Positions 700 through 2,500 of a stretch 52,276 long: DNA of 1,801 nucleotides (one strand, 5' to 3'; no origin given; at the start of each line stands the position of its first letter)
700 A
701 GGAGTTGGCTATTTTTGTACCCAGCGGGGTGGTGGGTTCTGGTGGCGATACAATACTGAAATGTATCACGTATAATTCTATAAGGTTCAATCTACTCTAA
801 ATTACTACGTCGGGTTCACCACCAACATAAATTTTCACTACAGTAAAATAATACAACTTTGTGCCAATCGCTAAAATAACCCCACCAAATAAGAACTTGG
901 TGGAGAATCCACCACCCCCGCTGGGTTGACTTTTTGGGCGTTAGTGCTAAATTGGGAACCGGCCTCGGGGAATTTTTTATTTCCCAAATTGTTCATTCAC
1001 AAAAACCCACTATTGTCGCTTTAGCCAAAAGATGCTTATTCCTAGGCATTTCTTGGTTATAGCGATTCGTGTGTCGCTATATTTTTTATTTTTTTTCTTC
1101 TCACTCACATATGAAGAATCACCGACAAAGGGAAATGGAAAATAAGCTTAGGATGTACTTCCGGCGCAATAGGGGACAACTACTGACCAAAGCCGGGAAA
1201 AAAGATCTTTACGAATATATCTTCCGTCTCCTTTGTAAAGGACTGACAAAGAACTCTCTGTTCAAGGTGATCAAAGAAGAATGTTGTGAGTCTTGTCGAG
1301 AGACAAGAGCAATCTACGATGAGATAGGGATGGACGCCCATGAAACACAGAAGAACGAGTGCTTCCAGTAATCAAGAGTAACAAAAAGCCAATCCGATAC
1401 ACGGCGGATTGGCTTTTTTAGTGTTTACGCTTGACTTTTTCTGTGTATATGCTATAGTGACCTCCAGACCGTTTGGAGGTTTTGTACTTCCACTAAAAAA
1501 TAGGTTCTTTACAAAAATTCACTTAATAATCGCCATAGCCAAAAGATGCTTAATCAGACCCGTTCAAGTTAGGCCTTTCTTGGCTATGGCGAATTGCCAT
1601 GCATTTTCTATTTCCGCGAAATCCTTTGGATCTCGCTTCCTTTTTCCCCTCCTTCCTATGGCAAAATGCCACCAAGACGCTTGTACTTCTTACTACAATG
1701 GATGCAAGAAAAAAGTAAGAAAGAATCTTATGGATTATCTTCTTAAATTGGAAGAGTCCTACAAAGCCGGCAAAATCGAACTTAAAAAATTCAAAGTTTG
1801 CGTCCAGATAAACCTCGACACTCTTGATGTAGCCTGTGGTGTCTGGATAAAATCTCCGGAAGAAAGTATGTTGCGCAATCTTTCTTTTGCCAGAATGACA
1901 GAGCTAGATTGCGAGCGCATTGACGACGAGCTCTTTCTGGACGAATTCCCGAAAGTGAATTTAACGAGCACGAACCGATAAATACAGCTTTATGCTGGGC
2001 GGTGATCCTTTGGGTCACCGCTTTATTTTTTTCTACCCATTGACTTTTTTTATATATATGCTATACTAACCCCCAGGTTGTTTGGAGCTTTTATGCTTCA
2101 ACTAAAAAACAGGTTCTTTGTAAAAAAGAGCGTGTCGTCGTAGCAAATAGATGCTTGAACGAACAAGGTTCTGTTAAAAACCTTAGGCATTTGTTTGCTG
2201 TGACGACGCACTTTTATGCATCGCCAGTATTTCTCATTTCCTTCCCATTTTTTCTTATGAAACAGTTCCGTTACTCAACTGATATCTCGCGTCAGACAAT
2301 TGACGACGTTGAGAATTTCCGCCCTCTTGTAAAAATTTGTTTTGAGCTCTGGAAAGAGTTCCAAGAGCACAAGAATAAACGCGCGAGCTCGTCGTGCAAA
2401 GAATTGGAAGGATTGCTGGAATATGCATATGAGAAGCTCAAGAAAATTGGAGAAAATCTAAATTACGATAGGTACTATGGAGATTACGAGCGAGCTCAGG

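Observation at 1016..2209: Conserved long hairpin with compensatory changes in the 5' leaders of three consecutive, unrelated small genes (copies 1-3 of 5)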

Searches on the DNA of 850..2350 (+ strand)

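Call 30: search_rna_families(source=window, start=850, end=2350, threshold=evalue, max_evalue=5)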
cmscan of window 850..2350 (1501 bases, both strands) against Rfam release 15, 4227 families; matches with E-value up to 5: 8.
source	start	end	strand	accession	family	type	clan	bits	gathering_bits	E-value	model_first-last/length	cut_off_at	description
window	2128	2213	+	RF00332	snoZ266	Gene; snRNA; snoRNA; CD-box;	-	22.9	43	0.29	1-90/90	no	Small nucleolar RNA Z266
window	2088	2167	+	RF00037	IRE_I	Cis-reg;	-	22.3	34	0.058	1-36/36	no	Iron response element I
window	2080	2285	-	RF01976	HOTAIRM1_2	Gene; lncRNA;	-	20.7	37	2.3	1-220/220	no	HOX antisense intergenic RNA myeloid 1 conserved region 2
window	1340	1416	+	RF02844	RefA9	Gene; antisense;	-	19.8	49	4.4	1-64/64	no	Enterococcus sRNA A9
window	1616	1739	-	RF01859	Phe_leader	Cis-reg; leader;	-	19.4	55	3.1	1-125/125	no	Phenylalanine leader peptide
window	953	1093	-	RF01743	leu-phe_leader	Cis-reg; leader;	-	19.2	70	3.6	1-162/162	no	leu/phe leader RNA from Lactococcus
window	2132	2209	+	RF04128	MIR8562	Gene; miRNA;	-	16.8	211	3.2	1-242/242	no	MIR8562 microRNA precursor family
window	1027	1091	+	RF03533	SQ1002_RNA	Gene; sRNA;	-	14.8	128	2.9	45-109/237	no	Clostridioides difficile sRNA SQ1002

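Call 40: build_rna_model(alignment_id=A2, structure=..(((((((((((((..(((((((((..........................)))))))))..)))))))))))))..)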
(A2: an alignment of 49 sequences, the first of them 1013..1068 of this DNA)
Model R1 built from alignment A2 (49 sequences, 78 columns); structure: as given.
model positions 55; base pairs 22; branch points 0; effective number of sequences 3.82; information 1.011 bits per position. Calibrated on 0.2 Mb of random sequence (short: E-values are rough).
structure used (alignment columns):
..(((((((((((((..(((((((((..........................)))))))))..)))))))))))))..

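Call 41: search_with_rna_model(model_id=R1, source=window, filters=off, max_evalue=10)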
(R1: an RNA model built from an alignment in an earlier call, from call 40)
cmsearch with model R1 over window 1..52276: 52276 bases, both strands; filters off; matches with E-value up to 10: 39.
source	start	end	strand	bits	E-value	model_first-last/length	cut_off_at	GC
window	44045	44111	+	64.9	1.2e-15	1-55/55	no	0.42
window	1527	1594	+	62.9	4.3e-15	1-55/55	no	0.44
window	42761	42816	+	62.3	6.4e-15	1-55/55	no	0.45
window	1013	1067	+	61.3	1.2e-14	1-55/55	no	0.38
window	2132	2208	+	52.3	4e-12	1-55/55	no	0.43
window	44046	44112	-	47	1.2e-10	1-55/55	no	0.42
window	1528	1595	-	46.8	1.4e-10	1-55/55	no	0.44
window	42762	42817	-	45.8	2.5e-10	1-55/55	no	0.45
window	1014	1068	-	38.7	2.5e-08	1-55/55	no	0.4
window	2133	2209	-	29.8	7.9e-06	1-55/55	no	0.43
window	51627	51674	-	27.6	3.2e-05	1-55/55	no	0.19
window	51626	51673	+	25.8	0.0001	1-55/55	no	0.19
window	7266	7335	-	16.9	0.031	1-55/55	no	0.31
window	11205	11235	-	15.3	0.085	1-55/55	no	0.26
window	34685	34727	+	14.6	0.13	1-55/55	no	0.35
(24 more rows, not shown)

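Call 42: search_with_rna_model(model_id=R1, sources=[L001, L002, L003, L004, L005, L006, L007, L008, L009, L010, L011, L012, L013, L014, L015, L016, L017, L018, L019, L020, L021, L022, L023, L024, L025, L026, L027, L028, L029, L030, L031, L032, L033, L034, L035, L036, L037, L038, L039, L040, L041, L042, L043, L044, L045, L046, L047, L048, L049, L050, L051, L052, L053, L054], max_evalue=0.001)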
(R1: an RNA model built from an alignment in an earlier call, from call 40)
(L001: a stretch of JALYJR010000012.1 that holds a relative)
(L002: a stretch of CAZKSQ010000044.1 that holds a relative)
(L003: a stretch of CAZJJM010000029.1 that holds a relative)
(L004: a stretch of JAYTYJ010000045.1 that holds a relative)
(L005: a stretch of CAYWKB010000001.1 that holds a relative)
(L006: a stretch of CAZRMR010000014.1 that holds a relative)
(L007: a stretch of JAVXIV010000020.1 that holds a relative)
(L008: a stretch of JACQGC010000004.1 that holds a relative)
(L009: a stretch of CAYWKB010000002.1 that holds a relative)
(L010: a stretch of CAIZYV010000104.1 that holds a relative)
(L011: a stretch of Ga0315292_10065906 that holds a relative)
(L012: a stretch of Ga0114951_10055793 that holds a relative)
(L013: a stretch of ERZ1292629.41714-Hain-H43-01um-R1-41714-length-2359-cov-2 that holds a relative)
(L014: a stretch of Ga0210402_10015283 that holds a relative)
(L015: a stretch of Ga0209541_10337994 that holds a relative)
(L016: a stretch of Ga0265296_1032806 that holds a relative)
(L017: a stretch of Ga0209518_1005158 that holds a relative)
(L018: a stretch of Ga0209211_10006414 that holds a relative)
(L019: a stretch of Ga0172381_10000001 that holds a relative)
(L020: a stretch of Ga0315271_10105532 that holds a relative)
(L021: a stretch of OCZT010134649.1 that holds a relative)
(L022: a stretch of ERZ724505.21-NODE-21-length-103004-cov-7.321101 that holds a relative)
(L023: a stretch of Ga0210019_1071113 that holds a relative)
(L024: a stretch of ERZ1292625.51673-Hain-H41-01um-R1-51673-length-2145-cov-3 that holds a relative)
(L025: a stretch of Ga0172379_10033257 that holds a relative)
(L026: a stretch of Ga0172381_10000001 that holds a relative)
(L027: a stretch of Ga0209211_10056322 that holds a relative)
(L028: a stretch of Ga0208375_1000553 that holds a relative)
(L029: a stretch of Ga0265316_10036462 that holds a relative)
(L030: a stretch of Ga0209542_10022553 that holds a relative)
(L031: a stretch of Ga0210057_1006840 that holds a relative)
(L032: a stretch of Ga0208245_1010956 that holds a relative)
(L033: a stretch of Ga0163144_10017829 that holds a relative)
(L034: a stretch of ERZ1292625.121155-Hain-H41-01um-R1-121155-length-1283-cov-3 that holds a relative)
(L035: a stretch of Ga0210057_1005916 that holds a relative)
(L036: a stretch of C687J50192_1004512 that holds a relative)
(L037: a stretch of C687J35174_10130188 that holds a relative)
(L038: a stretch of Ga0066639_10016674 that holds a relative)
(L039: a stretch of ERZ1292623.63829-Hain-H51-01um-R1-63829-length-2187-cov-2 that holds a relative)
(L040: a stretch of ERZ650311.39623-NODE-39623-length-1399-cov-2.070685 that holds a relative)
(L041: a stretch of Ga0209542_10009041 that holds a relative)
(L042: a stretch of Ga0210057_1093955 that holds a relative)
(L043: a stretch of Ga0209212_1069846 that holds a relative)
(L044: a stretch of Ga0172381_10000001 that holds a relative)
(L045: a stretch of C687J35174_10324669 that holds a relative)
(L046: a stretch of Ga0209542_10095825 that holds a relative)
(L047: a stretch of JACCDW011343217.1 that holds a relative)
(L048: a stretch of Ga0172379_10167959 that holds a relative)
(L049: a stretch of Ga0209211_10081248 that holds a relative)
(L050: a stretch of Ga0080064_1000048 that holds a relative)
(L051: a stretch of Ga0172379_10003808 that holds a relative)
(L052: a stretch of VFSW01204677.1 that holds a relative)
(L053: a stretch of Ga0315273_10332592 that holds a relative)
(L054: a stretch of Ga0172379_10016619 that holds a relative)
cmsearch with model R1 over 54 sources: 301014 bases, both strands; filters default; matches with E-value up to 0.001: 110.
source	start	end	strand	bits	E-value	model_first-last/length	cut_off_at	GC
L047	1947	2001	+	81.6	1.5e-19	1-55/55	no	0.42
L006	3623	3677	+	80.2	3.7e-19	1-55/55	no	0.42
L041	3796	3850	-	79.9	4.4e-19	1-55/55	no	0.47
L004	5715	5769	-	79.4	6e-19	1-55/55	no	0.42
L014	6158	6212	+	79.1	7.2e-19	1-55/55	no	0.4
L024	477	531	-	79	7.8e-19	1-55/55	no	0.42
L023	308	362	+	78.5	1.1e-18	1-55/55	no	0.47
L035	199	253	-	78.5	1.1e-18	1-55/55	no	0.47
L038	5523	5577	+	78.5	1.1e-18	1-55/55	no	0.47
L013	2299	2353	+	78.1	1.4e-18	1-55/55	no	0.47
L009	389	443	-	78.1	1.4e-18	1-55/55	no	0.42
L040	154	208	-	77.8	1.7e-18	1-55/55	no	0.42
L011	1817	1871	-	77.7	1.8e-18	1-55/55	no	0.42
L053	1596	1650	-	77.7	1.8e-18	1-55/55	no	0.42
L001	3348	3402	+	77.6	1.9e-18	1-55/55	no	0.42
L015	912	966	-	77.6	1.9e-18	1-55/55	no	0.42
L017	4539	4593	+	76.9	3e-18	1-55/55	no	0.49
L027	231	285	+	76.9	3e-18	1-55/55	no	0.49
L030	2035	2089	-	76.9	3e-18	1-55/55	no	0.49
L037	149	203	+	76.9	3e-18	1-55/55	no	0.49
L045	149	203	+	76.9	3e-18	1-55/55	no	0.49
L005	375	429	-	76.7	3.5e-18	1-55/55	no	0.4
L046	2289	2343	+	76.6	3.6e-18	1-55/55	no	0.42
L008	7050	7104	-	76.5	3.9e-18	1-55/55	no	0.4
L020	1684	1738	-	76.5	3.9e-18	1-55/55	no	0.4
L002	2150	2204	-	76.5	4e-18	1-55/55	no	0.38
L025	1836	1891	+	76.2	4.9e-18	1-55/55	no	0.43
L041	2434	2488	-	76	5.5e-18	1-55/55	no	0.49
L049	1139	1193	+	75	1e-17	1-55/55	no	0.44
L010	3134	3189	+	74.9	1.1e-17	1-55/55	no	0.38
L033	3212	3266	-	74.7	1.3e-17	1-55/55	no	0.47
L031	32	86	+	74.2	1.7e-17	1-55/55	no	0.4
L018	11918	11972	-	73.3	3e-17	1-55/55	no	0.53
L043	1100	1154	-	73.3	3e-17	1-55/55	no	0.53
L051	14265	14319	-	73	3.7e-17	1-55/55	no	0.38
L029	789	843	-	73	3.7e-17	1-55/55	no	0.51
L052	1311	1364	+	72.7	4.4e-17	1-55/55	no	0.52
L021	1149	1213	+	72.6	4.9e-17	1-55/55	no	0.35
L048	379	433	+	72.4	5.5e-17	1-55/55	no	0.36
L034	935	989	-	72.4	5.6e-17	1-55/55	no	0.44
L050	4754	4808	-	71.7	8.9e-17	1-55/55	no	0.49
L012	138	191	-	70.7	1.7e-16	1-55/55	no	0.46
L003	2607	2661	-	70.6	1.7e-16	1-55/55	no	0.47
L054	7110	7165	+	70.4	2.1e-16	1-55/55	no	0.41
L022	1456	1510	+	70.3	2.1e-16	1-55/55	no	0.53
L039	1002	1057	+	69.9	2.7e-16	1-55/55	no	0.34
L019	870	936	+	69.6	3.4e-16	1-55/55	no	0.4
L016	908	961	+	68.4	7.4e-16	1-55/55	no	0.44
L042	1072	1127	+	68.2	8.1e-16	1-55/55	no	0.43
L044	3760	3815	+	67.7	1.1e-15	1-55/55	no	0.43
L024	476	530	+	62.6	3e-14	1-55/55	no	0.42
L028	1267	1333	-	62.4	3.4e-14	1-55/55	no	0.49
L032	1485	1551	+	62.4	3.4e-14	1-55/55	no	0.49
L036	3207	3273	-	62.4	3.4e-14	1-55/55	no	0.49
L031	33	87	-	61.7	5.2e-14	1-55/55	no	0.4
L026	3266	3331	-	60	1.6e-13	1-55/55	no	0.55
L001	3349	3403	-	59.8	1.9e-13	1-55/55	no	0.42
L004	5714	5768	+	59.6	2.1e-13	1-55/55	no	0.42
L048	380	434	-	58.7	3.7e-13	1-55/55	no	0.35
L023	309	363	-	55.6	2.7e-12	1-55/55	no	0.45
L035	198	252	+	55.6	2.7e-12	1-55/55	no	0.45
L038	5524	5578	-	55.6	2.7e-12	1-55/55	no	0.45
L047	1948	2002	-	54.8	4.5e-12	1-55/55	no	0.44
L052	1312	1365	-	54.8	4.5e-12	1-55/55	no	0.52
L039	1003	1058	-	54.4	6e-12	1-55/55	no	0.34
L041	3795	3849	+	54.1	7.3e-12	1-55/55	no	0.47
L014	6159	6213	-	53.7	9.2e-12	1-55/55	no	0.4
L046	2290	2344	-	53.4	1.1e-11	1-55/55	no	0.42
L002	2149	2203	+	53.2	1.3e-11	1-55/55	no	0.38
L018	11917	11971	+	53.2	1.3e-11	1-55/55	no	0.53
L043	1099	1153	+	53.2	1.3e-11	1-55/55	no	0.53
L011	1816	1870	+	53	1.4e-11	1-55/55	no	0.42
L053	1595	1649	+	53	1.4e-11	1-55/55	no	0.42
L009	388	442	+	53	1.5e-11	1-55/55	no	0.4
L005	374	428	+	51.9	2.9e-11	1-55/55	no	0.4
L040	153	207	+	51.8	3e-11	1-55/55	no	0.42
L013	2300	2354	-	51.8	3.1e-11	1-55/55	no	0.47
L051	14264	14318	+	51.8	3.2e-11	1-55/55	no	0.36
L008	7049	7103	+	51.7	3.3e-11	1-55/55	no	0.42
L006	3624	3678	-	51.7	3.3e-11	1-55/55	no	0.42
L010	3135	3190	-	51.5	3.8e-11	1-55/55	no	0.38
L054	7111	7166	-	51.5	3.9e-11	1-55/55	no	0.41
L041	2433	2487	+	51.4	4e-11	1-55/55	no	0.47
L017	4540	4594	-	51.4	4.1e-11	1-55/55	no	0.49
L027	232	286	-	51.4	4.1e-11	1-55/55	no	0.49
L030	2034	2088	+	51.4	4.1e-11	1-55/55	no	0.49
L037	150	204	-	51.4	4.1e-11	1-55/55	no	0.49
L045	150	204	-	51.4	4.1e-11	1-55/55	no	0.49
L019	871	937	-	51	5.2e-11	1-55/55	no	0.42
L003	2606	2660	+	50.9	5.8e-11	1-55/55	no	0.45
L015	911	965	+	50.5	7.3e-11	1-55/55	no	0.4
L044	3761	3816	-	50.4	7.5e-11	1-55/55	no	0.43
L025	1837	1892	-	50.4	7.8e-11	1-55/55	no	0.41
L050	4753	4807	+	50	9.9e-11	1-55/55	no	0.47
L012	137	190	+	49.8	1.1e-10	1-55/55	no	0.44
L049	1140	1194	-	49.4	1.5e-10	1-55/55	no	0.44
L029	788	842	+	48.9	2e-10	1-55/55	no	0.49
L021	1150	1214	-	48.9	2e-10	1-55/55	no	0.37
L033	3211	3265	+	48.1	3.4e-10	1-55/55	no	0.47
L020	1683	1737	+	47.4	5.3e-10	1-55/55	no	0.4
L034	934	988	+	46.8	7.6e-10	1-55/55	no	0.44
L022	1457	1511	-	45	2.4e-09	1-55/55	no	0.51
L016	909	962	-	42.3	1.4e-08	1-55/55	no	0.44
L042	1073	1128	-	41.9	1.8e-08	1-55/55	no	0.43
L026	3265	3330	+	40.1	5.7e-08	1-55/55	no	0.53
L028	1266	1332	+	37.1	3.9e-07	1-55/55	no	0.49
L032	1486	1552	-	37.1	3.9e-07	1-55/55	no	0.49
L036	3206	3272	+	37.1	3.9e-07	1-55/55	no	0.49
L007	391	442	+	36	8.3e-07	9-48/55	no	0.31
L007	389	444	-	32.9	5.8e-06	7-50/55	no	0.3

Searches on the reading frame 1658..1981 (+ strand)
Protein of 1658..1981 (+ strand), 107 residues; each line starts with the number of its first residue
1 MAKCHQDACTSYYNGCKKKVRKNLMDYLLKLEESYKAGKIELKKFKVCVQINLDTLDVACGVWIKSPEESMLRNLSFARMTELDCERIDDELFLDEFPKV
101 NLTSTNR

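Call 45: search_protein_families(library=pfam, max_evalue=0.01, proteins=[window:1658-1981:+])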
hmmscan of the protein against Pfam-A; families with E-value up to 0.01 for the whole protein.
window:1658-1981:+ (107 aa): 0 families

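Call 46: find_encoding_contigs(protein=window:1658-1981:+, flank=10000, max_places=6)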
Protein window:1658-1981:+ (107 aa): no gene with exactly this product is on record in the collection.
